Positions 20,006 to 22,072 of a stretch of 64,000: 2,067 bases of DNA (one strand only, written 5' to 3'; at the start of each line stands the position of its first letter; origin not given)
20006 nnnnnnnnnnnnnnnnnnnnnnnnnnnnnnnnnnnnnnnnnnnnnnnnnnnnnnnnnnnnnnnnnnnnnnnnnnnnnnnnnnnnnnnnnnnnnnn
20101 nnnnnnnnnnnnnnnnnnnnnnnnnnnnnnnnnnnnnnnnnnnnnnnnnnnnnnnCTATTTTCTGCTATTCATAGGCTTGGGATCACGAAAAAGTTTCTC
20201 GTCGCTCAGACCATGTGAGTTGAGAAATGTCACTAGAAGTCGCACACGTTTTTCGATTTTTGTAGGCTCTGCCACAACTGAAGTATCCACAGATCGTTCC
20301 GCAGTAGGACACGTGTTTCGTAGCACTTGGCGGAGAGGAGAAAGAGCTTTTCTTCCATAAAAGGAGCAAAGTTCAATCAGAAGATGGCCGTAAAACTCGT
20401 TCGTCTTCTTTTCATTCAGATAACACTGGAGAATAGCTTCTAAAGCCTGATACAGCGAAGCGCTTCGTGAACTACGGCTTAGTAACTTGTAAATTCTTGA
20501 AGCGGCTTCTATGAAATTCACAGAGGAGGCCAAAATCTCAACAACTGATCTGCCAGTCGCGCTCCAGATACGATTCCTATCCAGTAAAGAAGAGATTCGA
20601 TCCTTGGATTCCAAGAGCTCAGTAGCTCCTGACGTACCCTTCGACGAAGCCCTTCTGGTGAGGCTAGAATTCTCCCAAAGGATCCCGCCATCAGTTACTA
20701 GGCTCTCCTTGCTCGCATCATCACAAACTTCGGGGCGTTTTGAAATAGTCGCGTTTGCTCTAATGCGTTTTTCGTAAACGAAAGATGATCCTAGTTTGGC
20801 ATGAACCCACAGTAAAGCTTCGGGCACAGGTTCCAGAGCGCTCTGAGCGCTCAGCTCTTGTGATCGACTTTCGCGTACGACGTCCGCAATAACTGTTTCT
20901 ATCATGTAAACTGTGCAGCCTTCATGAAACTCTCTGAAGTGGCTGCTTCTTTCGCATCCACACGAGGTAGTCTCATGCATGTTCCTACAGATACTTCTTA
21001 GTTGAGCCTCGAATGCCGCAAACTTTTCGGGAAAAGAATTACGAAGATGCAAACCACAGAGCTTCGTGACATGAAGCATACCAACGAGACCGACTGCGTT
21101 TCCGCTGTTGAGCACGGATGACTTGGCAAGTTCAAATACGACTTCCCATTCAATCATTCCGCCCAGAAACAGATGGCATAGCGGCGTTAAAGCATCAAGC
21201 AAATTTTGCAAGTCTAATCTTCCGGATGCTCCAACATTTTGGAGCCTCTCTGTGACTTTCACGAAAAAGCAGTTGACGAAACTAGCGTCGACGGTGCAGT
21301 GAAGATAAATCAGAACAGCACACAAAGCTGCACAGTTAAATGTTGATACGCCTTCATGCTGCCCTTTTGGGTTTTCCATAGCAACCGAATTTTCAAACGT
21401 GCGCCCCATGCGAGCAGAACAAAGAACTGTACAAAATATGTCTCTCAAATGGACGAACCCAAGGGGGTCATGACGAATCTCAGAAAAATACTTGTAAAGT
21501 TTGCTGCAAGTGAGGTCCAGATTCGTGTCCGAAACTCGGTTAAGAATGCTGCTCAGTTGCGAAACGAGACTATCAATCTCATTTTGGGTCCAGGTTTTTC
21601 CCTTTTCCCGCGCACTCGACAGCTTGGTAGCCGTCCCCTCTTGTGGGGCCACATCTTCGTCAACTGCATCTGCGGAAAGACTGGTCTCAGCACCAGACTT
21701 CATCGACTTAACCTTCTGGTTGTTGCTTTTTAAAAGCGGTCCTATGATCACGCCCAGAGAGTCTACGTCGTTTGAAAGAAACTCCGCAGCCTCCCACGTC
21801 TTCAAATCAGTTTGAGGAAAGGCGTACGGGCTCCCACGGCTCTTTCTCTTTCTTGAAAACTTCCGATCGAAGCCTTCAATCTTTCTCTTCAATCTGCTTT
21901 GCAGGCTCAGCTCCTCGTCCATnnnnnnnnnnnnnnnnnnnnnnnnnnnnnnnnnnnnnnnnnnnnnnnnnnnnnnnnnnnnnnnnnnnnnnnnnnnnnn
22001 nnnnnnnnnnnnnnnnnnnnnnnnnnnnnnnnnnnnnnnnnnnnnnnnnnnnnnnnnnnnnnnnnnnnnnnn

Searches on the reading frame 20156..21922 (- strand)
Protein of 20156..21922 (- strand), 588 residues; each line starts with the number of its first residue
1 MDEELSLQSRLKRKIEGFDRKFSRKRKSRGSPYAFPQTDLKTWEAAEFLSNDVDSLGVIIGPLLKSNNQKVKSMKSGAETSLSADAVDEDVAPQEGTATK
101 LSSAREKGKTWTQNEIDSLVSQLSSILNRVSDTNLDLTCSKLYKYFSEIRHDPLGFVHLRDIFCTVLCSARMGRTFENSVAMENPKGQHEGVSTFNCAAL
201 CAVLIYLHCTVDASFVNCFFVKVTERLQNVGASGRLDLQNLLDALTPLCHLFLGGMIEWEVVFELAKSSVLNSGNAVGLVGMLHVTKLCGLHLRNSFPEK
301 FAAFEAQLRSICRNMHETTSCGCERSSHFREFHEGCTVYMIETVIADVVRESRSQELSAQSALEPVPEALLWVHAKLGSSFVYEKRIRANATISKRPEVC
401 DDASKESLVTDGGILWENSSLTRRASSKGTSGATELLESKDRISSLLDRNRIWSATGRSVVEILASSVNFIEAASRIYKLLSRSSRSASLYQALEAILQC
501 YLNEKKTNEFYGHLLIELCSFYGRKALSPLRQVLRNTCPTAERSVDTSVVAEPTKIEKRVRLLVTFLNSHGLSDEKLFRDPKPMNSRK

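Call 8: search_protein_families(library=pfam, proteins=[window:20156-21922:-], max_evalue=0.01)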
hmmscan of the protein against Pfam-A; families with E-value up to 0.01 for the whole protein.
window:20156-21922:- (588 aa): 1 family
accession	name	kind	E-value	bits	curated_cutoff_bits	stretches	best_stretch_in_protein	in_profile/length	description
PF02847.23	MA3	-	9.2e-06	26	23.2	1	458-521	3-66/113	MA3 domain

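Call 30: find_encoding_contigs(protein=window:20156-21922:-, flank=10000, max_places=10)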
Protein window:20156-21922:- (588 aa): 23 contigs read that carry it; 10 places shown.
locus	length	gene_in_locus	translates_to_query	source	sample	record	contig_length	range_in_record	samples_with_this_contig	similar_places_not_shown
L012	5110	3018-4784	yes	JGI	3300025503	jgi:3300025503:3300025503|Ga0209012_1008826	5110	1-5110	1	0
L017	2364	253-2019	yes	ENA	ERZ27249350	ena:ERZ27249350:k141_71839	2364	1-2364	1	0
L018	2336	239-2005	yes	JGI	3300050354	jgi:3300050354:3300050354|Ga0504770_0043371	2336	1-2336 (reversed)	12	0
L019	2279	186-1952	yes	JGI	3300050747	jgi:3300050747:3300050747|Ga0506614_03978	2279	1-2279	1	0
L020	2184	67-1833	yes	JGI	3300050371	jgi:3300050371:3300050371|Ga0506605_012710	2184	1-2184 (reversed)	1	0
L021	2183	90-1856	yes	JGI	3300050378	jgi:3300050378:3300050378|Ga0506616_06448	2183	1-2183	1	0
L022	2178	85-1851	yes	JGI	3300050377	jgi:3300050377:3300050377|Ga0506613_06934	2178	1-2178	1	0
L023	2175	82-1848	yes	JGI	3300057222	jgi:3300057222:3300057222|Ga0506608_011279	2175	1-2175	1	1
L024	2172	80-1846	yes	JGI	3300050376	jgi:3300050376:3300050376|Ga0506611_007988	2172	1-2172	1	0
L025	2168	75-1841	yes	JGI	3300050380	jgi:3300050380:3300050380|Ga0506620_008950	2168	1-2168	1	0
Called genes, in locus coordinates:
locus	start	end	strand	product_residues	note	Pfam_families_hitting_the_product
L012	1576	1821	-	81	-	-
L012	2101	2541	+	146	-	-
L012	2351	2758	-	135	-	-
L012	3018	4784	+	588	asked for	PF02847:MA3 (weak)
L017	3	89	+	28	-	?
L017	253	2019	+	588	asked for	PF02847:MA3 (weak)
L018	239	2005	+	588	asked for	PF02847:MA3 (weak)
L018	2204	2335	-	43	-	?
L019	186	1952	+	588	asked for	PF02847:MA3 (weak)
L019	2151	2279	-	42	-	?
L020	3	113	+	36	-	?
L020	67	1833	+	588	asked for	PF02847:MA3 (weak)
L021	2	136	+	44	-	?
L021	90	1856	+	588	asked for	PF02847:MA3 (weak)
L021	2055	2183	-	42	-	?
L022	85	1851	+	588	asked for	PF02847:MA3 (weak)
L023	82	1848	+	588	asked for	PF02847:MA3 (weak)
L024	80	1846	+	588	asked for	PF02847:MA3 (weak)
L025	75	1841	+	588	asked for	PF02847:MA3 (weak)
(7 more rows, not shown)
